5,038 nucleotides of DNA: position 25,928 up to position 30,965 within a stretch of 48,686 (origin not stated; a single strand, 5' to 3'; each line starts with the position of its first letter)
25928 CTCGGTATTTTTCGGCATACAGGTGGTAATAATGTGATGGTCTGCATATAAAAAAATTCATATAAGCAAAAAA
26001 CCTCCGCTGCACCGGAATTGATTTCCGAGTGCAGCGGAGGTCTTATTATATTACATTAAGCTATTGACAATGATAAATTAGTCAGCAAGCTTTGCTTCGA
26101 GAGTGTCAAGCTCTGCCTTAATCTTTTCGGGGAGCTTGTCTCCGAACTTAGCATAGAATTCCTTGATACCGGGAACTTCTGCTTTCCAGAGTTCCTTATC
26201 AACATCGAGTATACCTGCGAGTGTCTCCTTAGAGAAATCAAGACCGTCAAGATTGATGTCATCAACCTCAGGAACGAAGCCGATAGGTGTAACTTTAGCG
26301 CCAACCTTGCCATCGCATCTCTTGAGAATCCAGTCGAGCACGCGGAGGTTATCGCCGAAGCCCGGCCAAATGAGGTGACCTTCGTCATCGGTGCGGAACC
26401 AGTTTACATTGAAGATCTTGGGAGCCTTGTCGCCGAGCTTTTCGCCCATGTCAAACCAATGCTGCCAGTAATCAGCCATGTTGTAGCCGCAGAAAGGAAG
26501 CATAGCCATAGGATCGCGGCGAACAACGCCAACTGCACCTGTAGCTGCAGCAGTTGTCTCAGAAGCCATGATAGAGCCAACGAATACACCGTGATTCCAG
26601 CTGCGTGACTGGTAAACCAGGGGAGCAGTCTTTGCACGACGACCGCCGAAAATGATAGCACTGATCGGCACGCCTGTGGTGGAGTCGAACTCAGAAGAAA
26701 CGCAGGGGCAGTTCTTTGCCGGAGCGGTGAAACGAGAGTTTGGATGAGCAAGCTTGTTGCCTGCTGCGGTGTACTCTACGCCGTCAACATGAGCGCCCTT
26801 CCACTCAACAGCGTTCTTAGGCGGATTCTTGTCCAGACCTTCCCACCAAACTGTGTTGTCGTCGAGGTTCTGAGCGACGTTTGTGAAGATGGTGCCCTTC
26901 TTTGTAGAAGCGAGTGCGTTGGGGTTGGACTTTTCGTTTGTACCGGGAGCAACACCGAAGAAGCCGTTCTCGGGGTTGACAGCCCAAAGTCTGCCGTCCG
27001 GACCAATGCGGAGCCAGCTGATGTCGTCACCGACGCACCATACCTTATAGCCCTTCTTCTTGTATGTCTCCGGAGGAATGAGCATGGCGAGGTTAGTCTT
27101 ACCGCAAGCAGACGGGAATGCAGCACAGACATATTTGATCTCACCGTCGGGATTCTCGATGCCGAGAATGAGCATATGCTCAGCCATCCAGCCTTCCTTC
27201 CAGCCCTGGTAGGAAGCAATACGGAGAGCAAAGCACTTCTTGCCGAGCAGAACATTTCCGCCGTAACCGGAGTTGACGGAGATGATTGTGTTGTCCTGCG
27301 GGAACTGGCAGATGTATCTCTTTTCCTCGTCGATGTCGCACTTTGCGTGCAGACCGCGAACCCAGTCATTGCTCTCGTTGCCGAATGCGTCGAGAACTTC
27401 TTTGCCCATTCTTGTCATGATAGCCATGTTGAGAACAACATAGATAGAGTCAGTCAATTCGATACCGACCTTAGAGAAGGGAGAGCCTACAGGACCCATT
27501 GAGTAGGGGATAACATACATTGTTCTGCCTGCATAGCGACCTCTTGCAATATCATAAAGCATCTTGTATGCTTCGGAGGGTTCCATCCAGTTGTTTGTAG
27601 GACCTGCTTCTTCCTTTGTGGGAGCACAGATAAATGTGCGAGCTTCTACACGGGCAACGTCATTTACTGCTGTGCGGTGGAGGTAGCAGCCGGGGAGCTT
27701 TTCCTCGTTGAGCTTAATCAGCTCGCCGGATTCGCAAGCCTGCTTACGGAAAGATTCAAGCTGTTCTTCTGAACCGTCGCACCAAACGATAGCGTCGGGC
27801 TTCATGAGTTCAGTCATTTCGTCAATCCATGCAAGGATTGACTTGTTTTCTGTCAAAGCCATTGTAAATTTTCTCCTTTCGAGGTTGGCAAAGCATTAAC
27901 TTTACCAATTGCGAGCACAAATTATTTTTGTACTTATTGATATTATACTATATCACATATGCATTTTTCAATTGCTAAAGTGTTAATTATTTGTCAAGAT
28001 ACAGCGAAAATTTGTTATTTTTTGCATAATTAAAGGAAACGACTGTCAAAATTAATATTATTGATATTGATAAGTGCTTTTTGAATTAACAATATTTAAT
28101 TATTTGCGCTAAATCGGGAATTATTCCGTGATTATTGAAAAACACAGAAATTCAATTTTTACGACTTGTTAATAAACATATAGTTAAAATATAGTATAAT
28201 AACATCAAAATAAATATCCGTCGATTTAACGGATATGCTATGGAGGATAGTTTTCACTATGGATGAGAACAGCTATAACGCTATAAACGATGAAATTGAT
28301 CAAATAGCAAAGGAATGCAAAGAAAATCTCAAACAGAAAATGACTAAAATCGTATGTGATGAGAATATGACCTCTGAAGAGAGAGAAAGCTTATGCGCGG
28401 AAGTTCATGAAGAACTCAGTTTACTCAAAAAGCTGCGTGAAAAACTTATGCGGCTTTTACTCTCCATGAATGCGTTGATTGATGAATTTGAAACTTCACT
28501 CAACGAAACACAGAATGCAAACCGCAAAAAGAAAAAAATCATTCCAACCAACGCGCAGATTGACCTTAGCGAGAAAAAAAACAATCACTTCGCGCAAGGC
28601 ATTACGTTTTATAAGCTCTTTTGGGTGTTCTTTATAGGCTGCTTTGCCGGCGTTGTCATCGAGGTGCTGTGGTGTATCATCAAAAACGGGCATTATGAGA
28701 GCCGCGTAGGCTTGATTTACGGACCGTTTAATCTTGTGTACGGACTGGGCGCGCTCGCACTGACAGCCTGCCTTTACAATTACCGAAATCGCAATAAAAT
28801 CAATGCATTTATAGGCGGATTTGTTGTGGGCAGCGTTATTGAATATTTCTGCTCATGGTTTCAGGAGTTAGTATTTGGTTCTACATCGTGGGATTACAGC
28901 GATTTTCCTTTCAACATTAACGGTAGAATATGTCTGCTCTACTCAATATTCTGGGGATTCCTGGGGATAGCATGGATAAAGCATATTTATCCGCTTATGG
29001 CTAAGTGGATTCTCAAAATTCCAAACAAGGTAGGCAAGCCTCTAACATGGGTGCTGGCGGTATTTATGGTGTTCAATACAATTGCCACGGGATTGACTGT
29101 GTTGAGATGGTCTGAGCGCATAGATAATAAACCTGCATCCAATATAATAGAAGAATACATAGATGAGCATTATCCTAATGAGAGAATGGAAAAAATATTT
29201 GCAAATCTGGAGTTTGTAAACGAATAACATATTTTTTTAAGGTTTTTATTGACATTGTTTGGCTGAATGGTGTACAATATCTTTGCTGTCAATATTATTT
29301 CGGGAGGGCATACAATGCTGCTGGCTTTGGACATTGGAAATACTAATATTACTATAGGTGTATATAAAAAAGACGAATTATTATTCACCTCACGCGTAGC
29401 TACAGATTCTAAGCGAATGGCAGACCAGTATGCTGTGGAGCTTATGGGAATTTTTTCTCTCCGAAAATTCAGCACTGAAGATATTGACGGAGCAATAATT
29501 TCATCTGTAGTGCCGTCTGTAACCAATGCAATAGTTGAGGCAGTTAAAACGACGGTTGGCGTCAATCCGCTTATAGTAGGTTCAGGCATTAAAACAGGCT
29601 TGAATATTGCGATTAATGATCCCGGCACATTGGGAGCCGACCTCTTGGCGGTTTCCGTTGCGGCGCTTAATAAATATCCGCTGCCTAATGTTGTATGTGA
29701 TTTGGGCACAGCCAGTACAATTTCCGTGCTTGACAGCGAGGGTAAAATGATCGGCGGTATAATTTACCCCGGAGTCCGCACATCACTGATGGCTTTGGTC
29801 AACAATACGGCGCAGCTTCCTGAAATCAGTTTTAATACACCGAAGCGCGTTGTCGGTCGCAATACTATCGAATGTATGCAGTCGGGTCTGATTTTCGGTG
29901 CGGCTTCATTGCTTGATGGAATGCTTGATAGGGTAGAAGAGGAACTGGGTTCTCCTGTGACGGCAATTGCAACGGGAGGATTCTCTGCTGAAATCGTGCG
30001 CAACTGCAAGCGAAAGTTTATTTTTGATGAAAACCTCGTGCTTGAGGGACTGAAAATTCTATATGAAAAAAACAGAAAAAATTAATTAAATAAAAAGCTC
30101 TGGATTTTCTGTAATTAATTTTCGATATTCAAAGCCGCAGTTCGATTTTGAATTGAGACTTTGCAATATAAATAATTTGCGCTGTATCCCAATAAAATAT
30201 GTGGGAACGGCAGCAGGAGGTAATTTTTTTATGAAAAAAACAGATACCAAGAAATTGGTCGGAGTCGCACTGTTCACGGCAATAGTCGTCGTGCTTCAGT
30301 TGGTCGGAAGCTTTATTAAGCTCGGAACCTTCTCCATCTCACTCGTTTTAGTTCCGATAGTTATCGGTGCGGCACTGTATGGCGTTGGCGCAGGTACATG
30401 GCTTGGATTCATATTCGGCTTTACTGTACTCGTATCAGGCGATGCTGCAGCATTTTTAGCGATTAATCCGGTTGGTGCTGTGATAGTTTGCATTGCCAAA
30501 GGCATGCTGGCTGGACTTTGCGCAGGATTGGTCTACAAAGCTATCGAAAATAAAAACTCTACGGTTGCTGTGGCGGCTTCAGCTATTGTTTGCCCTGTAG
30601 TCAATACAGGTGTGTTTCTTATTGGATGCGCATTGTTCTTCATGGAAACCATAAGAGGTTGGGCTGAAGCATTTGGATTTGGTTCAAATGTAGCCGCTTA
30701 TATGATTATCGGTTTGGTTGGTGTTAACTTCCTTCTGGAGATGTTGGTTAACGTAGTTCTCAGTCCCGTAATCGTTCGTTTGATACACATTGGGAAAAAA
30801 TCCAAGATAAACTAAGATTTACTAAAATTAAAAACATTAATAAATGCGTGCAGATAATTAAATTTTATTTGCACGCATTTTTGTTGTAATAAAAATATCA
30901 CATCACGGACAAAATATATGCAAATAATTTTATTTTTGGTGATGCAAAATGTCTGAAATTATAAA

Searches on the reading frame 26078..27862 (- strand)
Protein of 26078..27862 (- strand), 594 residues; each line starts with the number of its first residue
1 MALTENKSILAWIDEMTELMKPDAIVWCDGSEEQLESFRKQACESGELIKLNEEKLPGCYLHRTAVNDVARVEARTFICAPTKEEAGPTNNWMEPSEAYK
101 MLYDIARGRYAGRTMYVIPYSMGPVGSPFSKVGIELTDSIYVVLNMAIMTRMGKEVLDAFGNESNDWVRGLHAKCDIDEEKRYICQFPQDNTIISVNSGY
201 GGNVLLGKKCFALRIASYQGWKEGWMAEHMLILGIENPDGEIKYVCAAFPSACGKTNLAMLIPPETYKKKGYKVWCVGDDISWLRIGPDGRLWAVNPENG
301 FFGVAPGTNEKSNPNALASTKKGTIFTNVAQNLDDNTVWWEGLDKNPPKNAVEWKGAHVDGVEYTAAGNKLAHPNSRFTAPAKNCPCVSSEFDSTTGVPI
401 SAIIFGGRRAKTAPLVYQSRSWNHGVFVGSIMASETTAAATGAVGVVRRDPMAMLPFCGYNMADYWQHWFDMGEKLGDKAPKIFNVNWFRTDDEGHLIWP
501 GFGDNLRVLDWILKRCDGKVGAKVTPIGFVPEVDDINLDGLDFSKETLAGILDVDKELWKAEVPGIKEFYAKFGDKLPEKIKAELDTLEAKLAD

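Call 64: search_protein_families(library=pfam, proteins=[window:26078-27862:-], max_evalue=0.00001)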
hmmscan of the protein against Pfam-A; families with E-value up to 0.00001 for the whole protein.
window:26078-27862:- (594 aa): 2 families
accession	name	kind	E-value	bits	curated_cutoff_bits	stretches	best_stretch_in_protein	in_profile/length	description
PF00821.23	PEPCK_GTP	-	2e-162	540.5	23.8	1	225-590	1-356/357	Phosphoenolpyruvate carboxykinase C-terminal P-loop domain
PF17297.7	PEPCK_N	-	1.9e-87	292.9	23.8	1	12-220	2-217/218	Phosphoenolpyruvate carboxykinase N-terminal domain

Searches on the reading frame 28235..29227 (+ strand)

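Call 64: search_protein_families(library=pfam, proteins=[window:28235-29227:+], max_evalue=0.00001)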
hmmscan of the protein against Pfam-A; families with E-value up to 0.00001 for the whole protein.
window:28235-29227:+ (330 aa): 1 family
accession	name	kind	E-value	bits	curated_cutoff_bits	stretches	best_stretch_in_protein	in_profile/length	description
PF06541.16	ABC_trans_CmpB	-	2.1e-46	158.3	25.9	1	130-285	1-150/151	Putative ABC-transporter type IV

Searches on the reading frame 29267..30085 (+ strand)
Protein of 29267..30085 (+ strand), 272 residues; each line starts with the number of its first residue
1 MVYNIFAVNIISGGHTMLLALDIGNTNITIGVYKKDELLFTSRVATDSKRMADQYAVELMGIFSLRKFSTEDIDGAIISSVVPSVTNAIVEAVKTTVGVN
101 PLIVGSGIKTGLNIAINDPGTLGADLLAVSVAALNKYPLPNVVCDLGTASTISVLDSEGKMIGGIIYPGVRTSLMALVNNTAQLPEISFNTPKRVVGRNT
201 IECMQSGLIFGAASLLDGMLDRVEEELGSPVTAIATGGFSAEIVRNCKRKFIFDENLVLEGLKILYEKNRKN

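Call 64: search_protein_families(library=pfam, proteins=[window:29267-30085:+], max_evalue=0.00001)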
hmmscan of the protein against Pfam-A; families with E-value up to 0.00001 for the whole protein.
window:29267-30085:+ (272 aa): 1 family
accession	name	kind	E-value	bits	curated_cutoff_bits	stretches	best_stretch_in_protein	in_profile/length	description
PF03309.20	Pan_kinase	-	5.9e-59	199.8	24.7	1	18-221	1-204/205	Type III pantothenate kinase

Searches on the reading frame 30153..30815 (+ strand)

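Call 64: search_protein_families(library=pfam, proteins=[window:30153-30815:+], max_evalue=0.00001)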
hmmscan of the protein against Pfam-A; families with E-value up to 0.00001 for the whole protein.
window:30153-30815:+ (220 aa): 2 families
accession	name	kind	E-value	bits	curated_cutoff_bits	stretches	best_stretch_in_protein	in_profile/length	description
PF12822.12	ECF_trnsprt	-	2.7e-14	54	30.7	1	33-208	1-169/169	ECF transporter, substrate-specific component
PF09515.15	Thia_YuaJ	-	3.3e-08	34.3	25.8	1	35-208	1-169/177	Thiamine transporter protein (Thia_YuaJ)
